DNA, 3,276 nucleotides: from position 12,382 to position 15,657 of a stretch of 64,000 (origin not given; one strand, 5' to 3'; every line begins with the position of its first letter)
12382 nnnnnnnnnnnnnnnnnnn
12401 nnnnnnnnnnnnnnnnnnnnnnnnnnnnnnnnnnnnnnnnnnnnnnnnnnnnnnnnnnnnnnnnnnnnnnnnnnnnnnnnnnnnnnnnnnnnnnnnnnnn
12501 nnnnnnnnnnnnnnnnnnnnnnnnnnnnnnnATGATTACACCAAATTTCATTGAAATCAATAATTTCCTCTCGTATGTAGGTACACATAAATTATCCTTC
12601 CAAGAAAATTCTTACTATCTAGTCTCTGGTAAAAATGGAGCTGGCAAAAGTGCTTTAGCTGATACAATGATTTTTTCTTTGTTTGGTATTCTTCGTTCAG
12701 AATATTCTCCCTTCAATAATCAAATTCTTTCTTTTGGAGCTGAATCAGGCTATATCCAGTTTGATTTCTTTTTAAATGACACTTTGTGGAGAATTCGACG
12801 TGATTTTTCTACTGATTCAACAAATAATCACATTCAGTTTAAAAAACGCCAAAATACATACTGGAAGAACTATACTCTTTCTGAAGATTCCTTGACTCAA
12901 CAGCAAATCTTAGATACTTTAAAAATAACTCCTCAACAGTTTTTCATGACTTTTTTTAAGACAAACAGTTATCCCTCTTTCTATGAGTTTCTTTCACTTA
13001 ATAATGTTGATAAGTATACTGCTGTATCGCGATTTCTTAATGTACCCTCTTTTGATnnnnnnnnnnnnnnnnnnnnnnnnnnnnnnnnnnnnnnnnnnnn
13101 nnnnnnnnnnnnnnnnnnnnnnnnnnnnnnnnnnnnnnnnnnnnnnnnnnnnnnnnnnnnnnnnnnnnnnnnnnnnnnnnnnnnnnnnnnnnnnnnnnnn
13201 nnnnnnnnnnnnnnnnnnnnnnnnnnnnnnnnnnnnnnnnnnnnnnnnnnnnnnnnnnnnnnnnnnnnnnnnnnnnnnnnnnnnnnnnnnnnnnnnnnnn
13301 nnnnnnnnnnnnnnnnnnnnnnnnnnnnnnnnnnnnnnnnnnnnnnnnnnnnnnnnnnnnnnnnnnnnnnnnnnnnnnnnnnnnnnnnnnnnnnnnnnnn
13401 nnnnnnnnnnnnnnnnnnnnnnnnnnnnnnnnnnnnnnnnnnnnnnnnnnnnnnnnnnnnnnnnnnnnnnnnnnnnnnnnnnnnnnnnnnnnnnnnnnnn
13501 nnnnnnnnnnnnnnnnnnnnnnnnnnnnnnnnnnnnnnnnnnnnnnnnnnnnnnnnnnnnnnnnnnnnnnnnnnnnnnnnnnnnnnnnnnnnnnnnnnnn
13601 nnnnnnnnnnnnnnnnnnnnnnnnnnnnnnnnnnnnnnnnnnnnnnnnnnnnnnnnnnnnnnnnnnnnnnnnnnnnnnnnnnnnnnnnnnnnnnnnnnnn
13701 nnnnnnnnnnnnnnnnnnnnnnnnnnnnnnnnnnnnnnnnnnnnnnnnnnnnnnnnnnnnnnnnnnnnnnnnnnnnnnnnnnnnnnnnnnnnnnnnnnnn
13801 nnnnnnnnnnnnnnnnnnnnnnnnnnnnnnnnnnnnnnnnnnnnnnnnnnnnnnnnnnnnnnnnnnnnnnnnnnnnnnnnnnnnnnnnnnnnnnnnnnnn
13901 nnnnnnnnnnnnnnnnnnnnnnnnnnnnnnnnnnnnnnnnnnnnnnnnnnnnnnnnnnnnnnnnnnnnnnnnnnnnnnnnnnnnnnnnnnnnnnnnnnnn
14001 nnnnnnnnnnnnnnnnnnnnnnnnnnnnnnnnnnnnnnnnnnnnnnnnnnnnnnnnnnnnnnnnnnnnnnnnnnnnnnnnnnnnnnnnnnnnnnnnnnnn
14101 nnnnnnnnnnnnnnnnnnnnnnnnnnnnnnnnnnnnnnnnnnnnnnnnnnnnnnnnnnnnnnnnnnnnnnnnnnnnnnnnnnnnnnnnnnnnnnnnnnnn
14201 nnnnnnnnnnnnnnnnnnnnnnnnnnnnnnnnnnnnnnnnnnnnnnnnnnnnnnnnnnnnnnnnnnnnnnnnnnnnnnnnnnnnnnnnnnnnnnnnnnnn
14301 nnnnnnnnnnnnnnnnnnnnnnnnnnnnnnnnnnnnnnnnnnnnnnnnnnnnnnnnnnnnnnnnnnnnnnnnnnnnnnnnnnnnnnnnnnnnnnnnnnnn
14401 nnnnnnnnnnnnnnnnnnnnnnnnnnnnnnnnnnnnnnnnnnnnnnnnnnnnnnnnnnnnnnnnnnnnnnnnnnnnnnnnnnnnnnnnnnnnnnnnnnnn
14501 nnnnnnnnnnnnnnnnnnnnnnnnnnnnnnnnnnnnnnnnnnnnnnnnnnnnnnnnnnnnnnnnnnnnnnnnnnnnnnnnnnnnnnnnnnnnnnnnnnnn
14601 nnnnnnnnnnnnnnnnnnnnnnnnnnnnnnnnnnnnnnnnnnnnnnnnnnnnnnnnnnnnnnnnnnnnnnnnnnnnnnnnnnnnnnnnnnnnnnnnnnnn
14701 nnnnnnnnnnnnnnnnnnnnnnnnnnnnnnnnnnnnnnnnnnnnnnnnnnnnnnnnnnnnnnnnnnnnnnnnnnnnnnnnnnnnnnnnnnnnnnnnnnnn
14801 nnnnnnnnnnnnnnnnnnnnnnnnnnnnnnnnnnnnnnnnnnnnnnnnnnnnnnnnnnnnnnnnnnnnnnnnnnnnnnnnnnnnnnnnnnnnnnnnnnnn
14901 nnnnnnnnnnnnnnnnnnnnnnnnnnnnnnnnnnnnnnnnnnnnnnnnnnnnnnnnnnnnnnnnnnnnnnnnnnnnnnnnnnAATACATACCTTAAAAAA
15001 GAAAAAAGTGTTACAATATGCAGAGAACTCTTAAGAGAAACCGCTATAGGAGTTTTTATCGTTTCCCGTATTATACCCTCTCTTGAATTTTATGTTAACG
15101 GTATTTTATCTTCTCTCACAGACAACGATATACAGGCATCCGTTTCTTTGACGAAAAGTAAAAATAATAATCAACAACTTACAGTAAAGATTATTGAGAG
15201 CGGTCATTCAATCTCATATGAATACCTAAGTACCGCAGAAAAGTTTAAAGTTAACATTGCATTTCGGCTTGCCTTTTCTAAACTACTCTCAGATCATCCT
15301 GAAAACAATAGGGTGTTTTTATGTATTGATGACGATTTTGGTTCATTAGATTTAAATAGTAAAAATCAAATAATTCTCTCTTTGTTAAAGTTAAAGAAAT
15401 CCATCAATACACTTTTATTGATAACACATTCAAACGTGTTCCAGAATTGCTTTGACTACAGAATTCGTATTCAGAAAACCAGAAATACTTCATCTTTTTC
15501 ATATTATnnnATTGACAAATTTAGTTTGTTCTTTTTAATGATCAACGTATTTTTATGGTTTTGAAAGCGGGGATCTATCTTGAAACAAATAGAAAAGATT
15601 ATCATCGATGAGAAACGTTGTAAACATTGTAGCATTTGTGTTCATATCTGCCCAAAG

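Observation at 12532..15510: SbcC/Rad50-like ATPase with intact zinc hook but non-canonical signature and Walker B residues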

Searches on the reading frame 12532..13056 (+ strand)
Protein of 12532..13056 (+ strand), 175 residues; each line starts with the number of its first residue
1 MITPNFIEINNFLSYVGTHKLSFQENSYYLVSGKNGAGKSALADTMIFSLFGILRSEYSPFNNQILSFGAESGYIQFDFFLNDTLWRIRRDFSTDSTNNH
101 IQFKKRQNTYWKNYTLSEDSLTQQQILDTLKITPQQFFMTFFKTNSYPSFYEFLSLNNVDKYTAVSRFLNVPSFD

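Call 18: search_solved_structures(query=window:12532-13056:+, max_evalue=1, show_alignments=3)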
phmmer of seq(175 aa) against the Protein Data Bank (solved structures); distinct sequences matched with E-value up to 1: 34.
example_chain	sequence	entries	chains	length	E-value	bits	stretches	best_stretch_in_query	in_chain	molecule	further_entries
3aux_A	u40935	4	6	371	5e-09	39.6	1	7-174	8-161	DNA double-strand break repair rad50 ATPase | DNA double-strand break repair Rad50 ATPase,DNA double-strand break repair Rad50 ATPase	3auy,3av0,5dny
5f3w_B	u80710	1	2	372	5.1e-09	39.6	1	7-174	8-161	DNA double-strand break repair Rad50 ATPase,DNA double-strand break repair Rad50 ATPase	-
1us8_A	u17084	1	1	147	1.6e-07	34.7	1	7-117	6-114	DNA DOUBLE-STRAND BREAK REPAIR RAD50 ATPASE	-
1f2t_A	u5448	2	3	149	1.7e-07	34.7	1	7-118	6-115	RAD50 ABC-ATPASE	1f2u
1ii8_A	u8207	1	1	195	3.2e-07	33.7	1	7-118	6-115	Rad50 ABC-ATPase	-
3qkr_A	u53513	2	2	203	3.6e-07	33.6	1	7-118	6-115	DNA double-strand break repair rad50 ATPase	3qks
3qku_A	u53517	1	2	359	1.1e-06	32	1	8-117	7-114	DNA double-strand break repair rad50 ATPase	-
4nck_A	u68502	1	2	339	1.2e-06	31.9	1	8-117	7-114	DNA double-strand break repair Rad50 ATPase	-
4nci_A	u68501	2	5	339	1.2e-06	31.9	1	8-117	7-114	DNA double-strand break repair Rad50 ATPase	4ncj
3qkt_A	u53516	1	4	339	1.2e-06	31.9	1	8-117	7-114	DNA double-strand break repair rad50 ATPase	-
4nch_A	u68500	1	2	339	1.2e-06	31.9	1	8-117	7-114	DNA double-strand break repair Rad50 ATPase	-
1w1w_A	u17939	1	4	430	0.00039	23.7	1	7-53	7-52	STRUCTURAL MAINTENANCE OF CHROMOSOME 1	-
6zz6_A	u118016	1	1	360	0.00061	23.1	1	7-57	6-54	Structural maintenance of chromosomes protein 1,Structural maintenance of chromosomes prot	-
7ogt_A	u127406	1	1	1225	0.00088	22.6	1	7-53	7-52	Structural maintenance of chromosomes protein 1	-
6qpw_A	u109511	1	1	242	0.0028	20.9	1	7-59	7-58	Structural maintenance of chromosomes protein,Structural maintenance of chromosomes protei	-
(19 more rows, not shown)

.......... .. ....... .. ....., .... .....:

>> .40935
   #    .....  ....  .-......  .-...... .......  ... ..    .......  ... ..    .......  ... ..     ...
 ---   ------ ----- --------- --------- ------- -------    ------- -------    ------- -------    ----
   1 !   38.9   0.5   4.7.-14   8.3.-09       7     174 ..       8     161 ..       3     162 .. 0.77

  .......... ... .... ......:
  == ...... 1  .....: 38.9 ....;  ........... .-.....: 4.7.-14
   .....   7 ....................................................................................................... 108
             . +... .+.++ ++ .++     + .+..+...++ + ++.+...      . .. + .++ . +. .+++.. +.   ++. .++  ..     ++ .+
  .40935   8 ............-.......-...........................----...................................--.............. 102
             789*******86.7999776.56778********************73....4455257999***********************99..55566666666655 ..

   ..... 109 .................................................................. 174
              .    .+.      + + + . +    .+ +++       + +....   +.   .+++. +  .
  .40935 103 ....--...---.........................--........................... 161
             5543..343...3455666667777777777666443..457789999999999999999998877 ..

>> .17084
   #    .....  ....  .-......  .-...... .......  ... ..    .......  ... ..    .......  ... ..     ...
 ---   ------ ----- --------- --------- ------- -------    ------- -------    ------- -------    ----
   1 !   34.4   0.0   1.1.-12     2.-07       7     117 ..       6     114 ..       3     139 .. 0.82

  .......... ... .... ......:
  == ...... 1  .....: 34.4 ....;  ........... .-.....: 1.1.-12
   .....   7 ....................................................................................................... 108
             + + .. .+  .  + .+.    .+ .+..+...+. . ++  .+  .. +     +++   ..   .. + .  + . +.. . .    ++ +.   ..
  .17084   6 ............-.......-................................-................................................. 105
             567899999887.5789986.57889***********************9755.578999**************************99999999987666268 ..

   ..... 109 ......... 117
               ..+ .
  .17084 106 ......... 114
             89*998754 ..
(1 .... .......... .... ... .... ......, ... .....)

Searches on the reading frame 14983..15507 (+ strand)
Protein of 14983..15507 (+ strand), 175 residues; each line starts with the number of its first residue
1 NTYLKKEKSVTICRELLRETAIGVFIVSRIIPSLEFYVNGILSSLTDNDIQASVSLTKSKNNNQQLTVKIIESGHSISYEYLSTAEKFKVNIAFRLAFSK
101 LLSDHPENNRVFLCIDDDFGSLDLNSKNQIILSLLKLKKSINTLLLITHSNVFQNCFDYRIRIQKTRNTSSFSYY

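Call 17: search_solved_structures(query=window:14983-15507:+, max_evalue=1, show_alignments=4)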
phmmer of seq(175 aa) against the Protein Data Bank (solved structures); distinct sequences matched with E-value up to 1: 15.
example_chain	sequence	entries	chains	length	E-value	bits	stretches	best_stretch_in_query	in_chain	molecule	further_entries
3qkr_B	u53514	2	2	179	0.00013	25.4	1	62-170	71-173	DNA double-strand break repair rad50 ATPase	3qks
1f2t_B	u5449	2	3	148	0.00014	25.2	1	61-170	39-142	RAD50 ABC-ATPASE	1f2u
1ii8_B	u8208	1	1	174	0.00015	25.1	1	60-170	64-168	Rad50 ABC-ATPase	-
3qf7_A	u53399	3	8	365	0.00037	23.8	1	85-163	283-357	Rad50 | Probable DNA double-strand break repair Rad50 ATPase,Probable DNA double-strand break repa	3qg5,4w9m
1us8_B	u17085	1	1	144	0.00064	23.1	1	62-170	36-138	DNA DOUBLE-STRAND BREAK REPAIR RAD50 ATPASE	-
3qku_A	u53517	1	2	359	0.00081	22.8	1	61-169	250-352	DNA double-strand break repair rad50 ATPase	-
3qkt_A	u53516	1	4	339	0.00089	22.6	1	62-169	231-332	DNA double-strand break repair rad50 ATPase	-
4nck_A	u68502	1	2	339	0.0032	20.8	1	62-169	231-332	DNA double-strand break repair Rad50 ATPase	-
4nci_A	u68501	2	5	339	0.0044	20.4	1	62-169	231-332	DNA double-strand break repair Rad50 ATPase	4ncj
4nch_A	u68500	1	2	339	0.0045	20.3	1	62-169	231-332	DNA double-strand break repair Rad50 ATPase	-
3aux_A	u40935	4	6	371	0.005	20.2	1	24-171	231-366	DNA double-strand break repair rad50 ATPase | DNA double-strand break repair Rad50 ATPase,DNA double-strand break repair Rad50 ATPase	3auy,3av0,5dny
5f3w_B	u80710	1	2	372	0.005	20.2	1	24-171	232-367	DNA double-strand break repair Rad50 ATPase,DNA double-strand break repair Rad50 ATPase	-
6s6v_C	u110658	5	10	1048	0.0066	19.8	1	80-167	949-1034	Nuclease SbcCD subunit C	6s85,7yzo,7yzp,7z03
5xu1_A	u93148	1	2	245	0.035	17.4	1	83-151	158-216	ABC transporter ATP-binding protein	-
3tho_A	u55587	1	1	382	0.26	14.6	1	85-163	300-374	Probable DNA double-strand break repair Rad50 ATPase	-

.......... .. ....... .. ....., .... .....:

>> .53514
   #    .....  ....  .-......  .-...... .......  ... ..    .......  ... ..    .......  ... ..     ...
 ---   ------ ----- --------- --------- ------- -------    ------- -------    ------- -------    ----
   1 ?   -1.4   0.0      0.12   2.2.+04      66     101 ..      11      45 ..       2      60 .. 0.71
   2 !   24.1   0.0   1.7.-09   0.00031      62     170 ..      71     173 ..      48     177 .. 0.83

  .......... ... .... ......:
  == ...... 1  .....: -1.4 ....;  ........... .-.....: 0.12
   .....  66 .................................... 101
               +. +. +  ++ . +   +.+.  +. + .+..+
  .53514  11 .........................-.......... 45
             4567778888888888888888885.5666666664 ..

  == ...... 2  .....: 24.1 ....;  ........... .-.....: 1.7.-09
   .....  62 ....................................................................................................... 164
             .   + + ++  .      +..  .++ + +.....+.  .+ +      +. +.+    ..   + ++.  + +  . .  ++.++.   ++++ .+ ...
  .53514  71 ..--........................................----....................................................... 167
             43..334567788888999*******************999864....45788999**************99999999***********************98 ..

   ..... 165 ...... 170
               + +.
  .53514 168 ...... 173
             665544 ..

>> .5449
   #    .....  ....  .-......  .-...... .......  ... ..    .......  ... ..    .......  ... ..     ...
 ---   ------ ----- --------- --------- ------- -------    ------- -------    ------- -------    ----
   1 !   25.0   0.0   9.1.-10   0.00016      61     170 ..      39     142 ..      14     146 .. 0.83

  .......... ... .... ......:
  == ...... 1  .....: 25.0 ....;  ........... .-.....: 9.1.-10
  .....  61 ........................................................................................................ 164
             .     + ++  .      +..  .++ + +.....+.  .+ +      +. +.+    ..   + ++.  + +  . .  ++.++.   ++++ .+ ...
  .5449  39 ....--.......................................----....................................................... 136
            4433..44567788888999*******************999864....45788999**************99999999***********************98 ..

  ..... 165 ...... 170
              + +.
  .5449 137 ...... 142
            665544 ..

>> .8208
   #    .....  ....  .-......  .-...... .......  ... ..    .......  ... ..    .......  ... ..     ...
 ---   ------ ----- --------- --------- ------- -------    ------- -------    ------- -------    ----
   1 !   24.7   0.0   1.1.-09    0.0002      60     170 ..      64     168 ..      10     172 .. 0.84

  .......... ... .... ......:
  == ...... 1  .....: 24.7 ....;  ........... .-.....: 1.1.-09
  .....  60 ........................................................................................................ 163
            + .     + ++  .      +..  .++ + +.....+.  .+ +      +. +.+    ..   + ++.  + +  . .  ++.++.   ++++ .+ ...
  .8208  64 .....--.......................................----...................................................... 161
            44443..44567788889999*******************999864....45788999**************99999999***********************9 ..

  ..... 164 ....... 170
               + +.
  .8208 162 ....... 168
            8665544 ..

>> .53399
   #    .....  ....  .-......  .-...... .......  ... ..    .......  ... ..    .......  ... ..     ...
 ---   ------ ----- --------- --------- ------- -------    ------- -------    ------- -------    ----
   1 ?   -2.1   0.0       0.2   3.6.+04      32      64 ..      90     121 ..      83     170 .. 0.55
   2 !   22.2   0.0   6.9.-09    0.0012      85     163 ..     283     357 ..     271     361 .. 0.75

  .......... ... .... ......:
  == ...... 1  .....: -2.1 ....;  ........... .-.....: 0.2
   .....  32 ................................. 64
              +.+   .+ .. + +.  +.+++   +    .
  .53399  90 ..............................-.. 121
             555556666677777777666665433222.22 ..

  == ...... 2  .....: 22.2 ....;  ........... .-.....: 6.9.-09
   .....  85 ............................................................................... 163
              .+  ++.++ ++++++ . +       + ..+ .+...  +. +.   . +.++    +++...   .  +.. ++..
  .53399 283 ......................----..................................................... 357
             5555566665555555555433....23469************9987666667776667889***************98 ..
